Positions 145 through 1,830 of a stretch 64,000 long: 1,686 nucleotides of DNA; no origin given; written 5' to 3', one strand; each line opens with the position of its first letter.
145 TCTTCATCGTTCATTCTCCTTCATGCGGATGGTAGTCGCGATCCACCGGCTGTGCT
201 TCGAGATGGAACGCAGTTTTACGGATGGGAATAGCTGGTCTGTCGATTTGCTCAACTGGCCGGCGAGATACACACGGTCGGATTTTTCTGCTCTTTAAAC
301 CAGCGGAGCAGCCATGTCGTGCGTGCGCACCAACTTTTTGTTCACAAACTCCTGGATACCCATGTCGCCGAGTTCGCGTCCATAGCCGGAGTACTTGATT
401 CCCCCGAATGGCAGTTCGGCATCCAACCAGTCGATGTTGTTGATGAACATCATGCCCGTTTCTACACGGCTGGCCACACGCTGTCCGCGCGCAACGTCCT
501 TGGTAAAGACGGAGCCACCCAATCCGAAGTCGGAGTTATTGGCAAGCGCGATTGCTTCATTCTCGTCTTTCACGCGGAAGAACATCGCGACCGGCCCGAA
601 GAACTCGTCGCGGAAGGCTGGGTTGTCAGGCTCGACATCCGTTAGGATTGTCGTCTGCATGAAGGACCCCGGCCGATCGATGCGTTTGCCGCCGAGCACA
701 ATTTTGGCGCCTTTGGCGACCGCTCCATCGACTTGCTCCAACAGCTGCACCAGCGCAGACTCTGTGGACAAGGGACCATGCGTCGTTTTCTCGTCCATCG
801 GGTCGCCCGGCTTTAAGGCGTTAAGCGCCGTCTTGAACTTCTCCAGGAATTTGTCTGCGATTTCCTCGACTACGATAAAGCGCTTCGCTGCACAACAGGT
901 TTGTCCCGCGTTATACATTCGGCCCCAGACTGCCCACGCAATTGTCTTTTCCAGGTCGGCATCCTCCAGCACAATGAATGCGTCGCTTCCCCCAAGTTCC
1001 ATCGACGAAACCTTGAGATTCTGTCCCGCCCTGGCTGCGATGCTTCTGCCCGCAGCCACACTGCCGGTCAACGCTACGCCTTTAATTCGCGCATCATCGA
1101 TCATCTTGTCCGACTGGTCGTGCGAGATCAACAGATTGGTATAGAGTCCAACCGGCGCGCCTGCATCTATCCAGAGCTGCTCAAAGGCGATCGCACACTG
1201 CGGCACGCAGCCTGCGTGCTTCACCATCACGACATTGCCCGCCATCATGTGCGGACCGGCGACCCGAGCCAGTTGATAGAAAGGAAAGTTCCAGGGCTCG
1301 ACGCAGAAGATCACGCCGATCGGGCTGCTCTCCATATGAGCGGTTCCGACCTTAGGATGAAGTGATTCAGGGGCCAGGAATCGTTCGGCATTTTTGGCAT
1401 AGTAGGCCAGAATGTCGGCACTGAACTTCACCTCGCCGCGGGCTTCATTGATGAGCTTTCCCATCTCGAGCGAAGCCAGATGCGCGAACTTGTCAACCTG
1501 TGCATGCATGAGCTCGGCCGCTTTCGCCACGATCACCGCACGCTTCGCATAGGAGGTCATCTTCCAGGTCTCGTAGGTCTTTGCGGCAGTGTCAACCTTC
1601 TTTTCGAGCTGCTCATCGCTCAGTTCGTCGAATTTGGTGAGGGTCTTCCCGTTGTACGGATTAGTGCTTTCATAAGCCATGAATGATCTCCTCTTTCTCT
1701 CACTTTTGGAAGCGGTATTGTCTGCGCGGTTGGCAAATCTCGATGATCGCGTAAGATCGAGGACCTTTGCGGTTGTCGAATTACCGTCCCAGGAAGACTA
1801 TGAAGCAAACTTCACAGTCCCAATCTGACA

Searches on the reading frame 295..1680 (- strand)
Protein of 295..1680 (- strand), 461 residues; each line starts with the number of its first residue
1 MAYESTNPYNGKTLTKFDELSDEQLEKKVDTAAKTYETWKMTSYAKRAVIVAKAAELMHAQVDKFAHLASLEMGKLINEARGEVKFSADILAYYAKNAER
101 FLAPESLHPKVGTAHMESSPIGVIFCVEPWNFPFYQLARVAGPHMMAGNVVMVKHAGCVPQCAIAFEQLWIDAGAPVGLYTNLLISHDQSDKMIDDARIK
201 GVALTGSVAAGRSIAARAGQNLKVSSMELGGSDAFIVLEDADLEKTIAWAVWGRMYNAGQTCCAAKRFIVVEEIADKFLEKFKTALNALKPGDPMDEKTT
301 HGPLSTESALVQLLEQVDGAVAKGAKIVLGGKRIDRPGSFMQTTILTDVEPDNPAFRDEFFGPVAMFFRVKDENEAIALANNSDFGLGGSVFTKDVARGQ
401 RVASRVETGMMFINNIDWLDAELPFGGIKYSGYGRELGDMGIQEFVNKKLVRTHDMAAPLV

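Call 103: search_protein_families(library=pfam, proteins=[window:295-1680:-], max_evalue=0.00001)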
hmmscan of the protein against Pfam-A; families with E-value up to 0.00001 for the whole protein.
window:295-1680:- (461 aa): 1 family
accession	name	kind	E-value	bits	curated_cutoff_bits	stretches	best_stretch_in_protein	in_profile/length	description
PF00171.27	Aldedh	-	2.2e-133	445.6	23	1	3-451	9-461/461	Aldehyde dehydrogenase family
